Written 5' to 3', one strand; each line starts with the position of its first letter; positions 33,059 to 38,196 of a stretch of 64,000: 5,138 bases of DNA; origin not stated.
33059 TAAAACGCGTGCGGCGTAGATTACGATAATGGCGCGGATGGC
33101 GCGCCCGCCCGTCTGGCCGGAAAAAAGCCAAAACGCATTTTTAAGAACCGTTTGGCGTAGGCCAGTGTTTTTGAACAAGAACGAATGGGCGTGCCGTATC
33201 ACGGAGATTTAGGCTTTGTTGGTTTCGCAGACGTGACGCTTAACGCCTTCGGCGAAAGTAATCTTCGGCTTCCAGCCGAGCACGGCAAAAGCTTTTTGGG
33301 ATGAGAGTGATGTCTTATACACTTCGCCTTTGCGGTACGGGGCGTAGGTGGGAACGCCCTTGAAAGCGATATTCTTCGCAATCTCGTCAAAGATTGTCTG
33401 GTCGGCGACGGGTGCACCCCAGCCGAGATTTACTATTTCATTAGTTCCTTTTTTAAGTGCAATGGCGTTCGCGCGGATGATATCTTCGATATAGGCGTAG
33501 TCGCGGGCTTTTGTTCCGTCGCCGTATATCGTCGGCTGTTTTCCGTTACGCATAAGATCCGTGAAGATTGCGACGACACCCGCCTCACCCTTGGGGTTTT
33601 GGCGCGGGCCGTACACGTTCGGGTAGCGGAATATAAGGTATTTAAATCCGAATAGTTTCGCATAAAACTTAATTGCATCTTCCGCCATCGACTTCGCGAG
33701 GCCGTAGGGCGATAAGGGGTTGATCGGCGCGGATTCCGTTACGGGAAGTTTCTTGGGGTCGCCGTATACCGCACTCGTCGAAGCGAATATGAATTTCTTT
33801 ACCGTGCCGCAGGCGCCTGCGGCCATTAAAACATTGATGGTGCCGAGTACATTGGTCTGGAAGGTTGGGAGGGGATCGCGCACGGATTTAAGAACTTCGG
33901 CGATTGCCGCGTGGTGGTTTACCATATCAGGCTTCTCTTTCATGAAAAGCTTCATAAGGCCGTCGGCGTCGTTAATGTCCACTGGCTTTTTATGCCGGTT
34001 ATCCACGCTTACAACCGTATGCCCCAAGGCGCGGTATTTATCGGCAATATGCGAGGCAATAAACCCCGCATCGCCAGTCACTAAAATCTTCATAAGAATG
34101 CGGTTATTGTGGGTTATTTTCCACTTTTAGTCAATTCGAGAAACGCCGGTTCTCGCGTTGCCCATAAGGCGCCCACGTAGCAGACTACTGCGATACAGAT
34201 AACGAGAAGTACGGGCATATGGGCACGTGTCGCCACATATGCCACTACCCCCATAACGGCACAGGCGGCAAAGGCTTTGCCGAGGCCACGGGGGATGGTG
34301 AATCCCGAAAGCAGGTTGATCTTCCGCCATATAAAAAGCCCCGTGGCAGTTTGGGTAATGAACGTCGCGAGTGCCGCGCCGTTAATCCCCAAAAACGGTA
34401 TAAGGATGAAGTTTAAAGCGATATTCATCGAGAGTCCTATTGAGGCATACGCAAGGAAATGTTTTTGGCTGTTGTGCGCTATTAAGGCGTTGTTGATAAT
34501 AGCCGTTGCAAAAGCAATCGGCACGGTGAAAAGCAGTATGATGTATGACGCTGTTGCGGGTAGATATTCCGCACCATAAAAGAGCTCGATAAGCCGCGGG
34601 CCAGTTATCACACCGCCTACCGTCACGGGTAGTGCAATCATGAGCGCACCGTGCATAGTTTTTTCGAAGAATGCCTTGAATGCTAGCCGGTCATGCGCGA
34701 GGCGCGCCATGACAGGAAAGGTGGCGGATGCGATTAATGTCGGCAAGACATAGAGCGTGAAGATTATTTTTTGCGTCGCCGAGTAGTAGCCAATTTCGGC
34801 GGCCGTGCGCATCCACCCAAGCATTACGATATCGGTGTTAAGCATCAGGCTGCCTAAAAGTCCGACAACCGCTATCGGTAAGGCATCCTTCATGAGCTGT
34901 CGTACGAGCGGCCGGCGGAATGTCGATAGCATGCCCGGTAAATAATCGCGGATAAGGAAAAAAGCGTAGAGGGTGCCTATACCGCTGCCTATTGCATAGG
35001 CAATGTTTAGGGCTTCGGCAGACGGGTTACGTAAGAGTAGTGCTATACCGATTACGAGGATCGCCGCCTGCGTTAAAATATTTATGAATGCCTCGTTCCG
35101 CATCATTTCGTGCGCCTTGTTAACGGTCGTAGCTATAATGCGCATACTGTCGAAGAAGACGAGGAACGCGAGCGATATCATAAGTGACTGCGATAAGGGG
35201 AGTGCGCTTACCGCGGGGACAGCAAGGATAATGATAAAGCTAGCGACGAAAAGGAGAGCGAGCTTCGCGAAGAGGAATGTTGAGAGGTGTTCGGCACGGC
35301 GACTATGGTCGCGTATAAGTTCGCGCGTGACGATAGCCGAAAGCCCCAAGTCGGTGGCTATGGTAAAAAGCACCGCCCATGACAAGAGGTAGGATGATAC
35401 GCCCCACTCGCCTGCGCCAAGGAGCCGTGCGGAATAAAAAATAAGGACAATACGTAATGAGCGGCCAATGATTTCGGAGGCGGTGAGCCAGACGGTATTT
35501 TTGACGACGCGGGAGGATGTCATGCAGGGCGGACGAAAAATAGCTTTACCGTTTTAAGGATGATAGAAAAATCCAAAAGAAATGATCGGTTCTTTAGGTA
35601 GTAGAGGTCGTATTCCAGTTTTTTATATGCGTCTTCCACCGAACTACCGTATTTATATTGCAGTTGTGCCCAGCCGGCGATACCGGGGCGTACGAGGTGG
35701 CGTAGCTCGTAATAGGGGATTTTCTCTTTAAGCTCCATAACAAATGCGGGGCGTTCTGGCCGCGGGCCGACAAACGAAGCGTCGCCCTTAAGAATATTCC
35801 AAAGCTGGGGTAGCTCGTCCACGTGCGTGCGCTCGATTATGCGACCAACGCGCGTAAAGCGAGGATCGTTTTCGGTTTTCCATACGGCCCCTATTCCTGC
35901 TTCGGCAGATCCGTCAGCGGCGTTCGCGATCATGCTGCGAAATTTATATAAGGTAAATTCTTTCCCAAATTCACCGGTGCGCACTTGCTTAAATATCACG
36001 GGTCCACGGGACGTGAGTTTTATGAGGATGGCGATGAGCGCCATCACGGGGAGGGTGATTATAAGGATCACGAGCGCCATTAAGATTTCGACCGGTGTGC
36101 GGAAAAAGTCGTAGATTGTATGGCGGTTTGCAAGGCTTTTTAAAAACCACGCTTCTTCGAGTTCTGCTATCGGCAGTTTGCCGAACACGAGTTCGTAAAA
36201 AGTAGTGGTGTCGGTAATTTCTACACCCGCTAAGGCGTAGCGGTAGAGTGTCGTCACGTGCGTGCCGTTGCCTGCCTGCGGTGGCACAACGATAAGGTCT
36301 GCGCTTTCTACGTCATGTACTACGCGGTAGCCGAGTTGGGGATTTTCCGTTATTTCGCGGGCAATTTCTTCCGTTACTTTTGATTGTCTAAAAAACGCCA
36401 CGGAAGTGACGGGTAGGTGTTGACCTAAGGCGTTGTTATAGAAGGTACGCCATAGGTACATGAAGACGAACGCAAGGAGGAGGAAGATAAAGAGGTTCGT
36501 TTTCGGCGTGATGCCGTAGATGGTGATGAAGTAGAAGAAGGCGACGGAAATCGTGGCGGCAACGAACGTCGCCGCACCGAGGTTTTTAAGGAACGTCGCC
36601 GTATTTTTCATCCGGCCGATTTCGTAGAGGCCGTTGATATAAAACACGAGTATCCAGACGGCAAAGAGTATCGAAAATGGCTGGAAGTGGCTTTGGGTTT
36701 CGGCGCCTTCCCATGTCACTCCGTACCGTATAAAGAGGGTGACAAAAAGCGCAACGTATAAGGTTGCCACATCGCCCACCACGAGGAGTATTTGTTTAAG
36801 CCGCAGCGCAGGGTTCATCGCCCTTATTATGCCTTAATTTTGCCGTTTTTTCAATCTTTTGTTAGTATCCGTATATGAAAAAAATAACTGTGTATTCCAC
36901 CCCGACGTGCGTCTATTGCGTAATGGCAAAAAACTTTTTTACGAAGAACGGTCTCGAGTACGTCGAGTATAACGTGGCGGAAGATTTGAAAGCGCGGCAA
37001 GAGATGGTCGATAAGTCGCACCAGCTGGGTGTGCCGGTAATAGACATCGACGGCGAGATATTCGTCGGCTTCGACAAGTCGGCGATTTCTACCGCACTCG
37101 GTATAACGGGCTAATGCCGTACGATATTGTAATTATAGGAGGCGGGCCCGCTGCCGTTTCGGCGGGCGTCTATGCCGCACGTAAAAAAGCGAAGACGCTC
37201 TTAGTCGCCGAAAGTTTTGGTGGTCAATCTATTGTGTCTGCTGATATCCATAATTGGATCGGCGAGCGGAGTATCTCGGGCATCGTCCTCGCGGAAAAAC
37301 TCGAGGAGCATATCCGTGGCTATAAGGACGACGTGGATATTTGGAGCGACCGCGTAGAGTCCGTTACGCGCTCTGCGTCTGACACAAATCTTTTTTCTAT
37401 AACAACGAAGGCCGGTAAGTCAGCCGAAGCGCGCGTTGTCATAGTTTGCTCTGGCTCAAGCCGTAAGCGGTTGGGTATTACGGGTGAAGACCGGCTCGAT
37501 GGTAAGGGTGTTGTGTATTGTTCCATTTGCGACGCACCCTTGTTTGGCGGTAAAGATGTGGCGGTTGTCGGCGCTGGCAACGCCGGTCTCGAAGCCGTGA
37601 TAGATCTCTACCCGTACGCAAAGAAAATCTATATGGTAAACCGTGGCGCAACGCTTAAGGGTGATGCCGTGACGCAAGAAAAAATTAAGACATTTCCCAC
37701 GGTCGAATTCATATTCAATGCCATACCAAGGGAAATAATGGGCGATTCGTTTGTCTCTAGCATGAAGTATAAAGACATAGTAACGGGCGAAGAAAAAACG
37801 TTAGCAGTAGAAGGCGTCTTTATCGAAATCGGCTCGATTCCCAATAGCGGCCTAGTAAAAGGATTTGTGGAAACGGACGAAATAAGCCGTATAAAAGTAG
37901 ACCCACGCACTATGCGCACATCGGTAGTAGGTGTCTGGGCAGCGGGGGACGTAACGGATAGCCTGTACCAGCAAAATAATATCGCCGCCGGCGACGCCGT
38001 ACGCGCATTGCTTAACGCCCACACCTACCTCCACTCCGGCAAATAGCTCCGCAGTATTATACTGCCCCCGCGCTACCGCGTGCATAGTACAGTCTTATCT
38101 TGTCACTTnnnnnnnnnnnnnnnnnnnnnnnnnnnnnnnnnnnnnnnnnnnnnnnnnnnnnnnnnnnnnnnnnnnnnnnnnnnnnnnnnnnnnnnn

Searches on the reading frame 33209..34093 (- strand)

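Call 7: search_protein_families(library=pfam, proteins=[window:33209-34093:-])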
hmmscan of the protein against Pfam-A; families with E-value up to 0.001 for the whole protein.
window:33209-34093:- (294 aa): 7 families
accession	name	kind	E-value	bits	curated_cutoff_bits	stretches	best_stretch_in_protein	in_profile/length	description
PF01370.27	Epimerase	-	3.9e-57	193.9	20.9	1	3-224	1-240/240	NAD dependent epimerase/dehydratase family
PF16363.11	GDP_Man_Dehyd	-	6.5e-51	174.2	27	1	4-286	1-331/332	GDP-mannose 4,6 dehydratase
PF04321.23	RmlD_sub_bind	-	1.2e-20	74.2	27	1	1-185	1-171/287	RmlD substrate binding domain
PF02719.21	Polysacc_synt_2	-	1.2e-11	44.7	20.2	1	38-189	61-194/293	Polysaccharide biosynthesis protein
PF01073.25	3Beta_HSD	-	8.3e-11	41.9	22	1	29-215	43-231/280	3-beta hydroxysteroid dehydrogenase/isomerase family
PF07993.18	NAD_binding_4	-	3e-09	36.8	20.1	1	53-167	87-211/258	Male sterility protein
PF13477.12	Glyco_trans_4_2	-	0.00066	20.3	23.4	0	18-64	38-84/139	Glycosyl transferase 4-like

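Call 23: search_protein_families(library=ncbifam, proteins=[window:33209-34093:-], max_evalue=1e-10)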
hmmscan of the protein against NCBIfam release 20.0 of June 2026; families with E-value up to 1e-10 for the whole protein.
window:33209-34093:- (294 aa): 16 families
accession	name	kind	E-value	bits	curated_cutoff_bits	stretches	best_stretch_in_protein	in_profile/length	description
TIGR01179.1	galE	equivalog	3.5e-44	151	262.3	1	2-279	1-312/332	UDP-glucose 4-epimerase GalE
TIGR01181.1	dTDP_gluc_dehyt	equivalog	1.8e-42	145.5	365.1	1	37-288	56-308/321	dTDP-glucose 4,6-dehydratase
NF011728.1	PRK15181.1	equivalog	5.6e-32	111.1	760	1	56-286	92-332/348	Vi polysaccharide biosynthesis UDP-N-acetylglucosaminuronic acid C-4 epimerase TviC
TIGR04180.1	EDH_00030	hypoth_equivalog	9e-31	107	475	1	39-278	57-296/297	NAD-dependent 4,6-dehydratase LegB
TIGR02197.1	heptose_epim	equivalog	9.1e-27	94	274.6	1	3-290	1-312/316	ADP-glyceromanno-heptose 6-epimerase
NF007490.0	PRK10084.1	subfamily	1.7e-26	93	649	1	1-288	1-331/361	dTDP-glucose 4,6-dehydratase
NF007582.0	PRK10217.1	equivalog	6.5e-25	88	698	1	36-288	56-328/355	dTDP-glucose 4,6-dehydratase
NF007956.0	PRK10675.1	subfamily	1.2e-24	87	394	1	39-281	58-319/338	UDP-glucose 4-epimerase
NF047922.1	GDPFucSynFcl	equivalog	4.4e-20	72.3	500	1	2-286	4-296/308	GDP-L-fucose synthase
TIGR01214.1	rmlD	equivalog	2.4e-19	69.5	224.05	1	2-185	1-171/285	dTDP-4-dehydrorhamnose reductase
TIGR02622.1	CDP_4_6_dhtase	equivalog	5e-19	68.6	278.45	1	31-148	51-172/352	CDP-glucose 4,6-dehydratase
NF008360.0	PRK11150.1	equivalog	8.3e-18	64.6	452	1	100-238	110-250/310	ADP-glyceromanno-heptose 6-epimerase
TIGR01472.1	gmd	equivalog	7.4e-17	61.6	415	1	39-246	62-276/342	GDP-mannose 4,6-dehydratase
NF043036.1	ErythonDh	equivalog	4.7e-13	49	325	1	1-146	1-165/321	D-erythronate dehydrogenase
NF008872.0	PRK11908.1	equivalog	2.1e-11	43.4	294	0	53-252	67-276/349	bifunctional UDP-4-keto-pentose/UDP-xylose synthase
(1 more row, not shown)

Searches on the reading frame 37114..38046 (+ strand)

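Call 8: search_protein_families(library=pfam, proteins=[window:37114-38046:+])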
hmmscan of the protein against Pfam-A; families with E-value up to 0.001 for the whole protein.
window:37114-38046:+ (310 aa): 7 families
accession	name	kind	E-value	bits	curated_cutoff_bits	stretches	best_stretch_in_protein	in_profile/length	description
PF07992.20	Pyr_redox_2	-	1.1e-35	124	26.1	1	3-291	1-287/291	Pyridine nucleotide-disulphide oxidoreductase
PF13738.12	Pyr_redox_3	-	7.9e-19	68.4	30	1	80-278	100-305/305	Pyridine nucleotide-disulphide oxidoreductase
PF12831.13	FAD_oxidored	-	1.2e-09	38.5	27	1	4-58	1-61/416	FAD dependent oxidoreductase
PF00070.33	Pyr_redox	-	4.5e-08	33.9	22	1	149-219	2-79/82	Pyridine nucleotide-disulphide oxidoreductase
PF01134.28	GIDA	-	6.1e-08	32.6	22.1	0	4-34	1-31/391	Glucose inhibited division protein A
PF00890.30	FAD_binding_2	-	2e-06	27.7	20.4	0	4-39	1-38/414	FAD binding domain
PF03486.20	HI0933_like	-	9.8e-05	22.3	50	0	4-32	2-30/244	HI0933-like protein Rossmann domain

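Call 67: search_protein_families(library=pfam, proteins=[window:37114-38046:+], max_evalue=0.01)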
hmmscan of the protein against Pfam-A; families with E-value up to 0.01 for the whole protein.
window:37114-38046:+ (310 aa): 11 families
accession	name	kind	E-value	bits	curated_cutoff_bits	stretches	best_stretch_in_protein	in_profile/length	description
PF07992.20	Pyr_redox_2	-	1.1e-35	124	26.1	1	3-291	1-287/291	Pyridine nucleotide-disulphide oxidoreductase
PF13738.12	Pyr_redox_3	-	7.9e-19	68.4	30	1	80-278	100-305/305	Pyridine nucleotide-disulphide oxidoreductase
PF12831.13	FAD_oxidored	-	1.2e-09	38.5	27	1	4-58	1-61/416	FAD dependent oxidoreductase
PF00070.33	Pyr_redox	-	4.5e-08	33.9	22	1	149-219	2-79/82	Pyridine nucleotide-disulphide oxidoreductase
PF01134.28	GIDA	-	6.1e-08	32.6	22.1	0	4-34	1-31/391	Glucose inhibited division protein A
PF00890.30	FAD_binding_2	-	2e-06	27.7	20.4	1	4-39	1-38/414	FAD binding domain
PF03486.20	HI0933_like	-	9.8e-05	22.3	50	0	4-32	2-30/244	HI0933-like protein Rossmann domain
PF05834.18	Lycopene_cycl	-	0.0013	18.3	23.4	0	58-118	88-145/380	Lycopene cyclase protein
PF13450.12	NAD_binding_8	-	0.0031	18.2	21.9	0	7-37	1-33/68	NAD(P)-binding Rossmann-like domain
PF01946.23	Thi4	-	0.0036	17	26.2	0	3-37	18-55/235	Thi4 family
PF13454.12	NAD_binding_9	-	0.0059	17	21.8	0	52-115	92-154/155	FAD-NAD(P)-binding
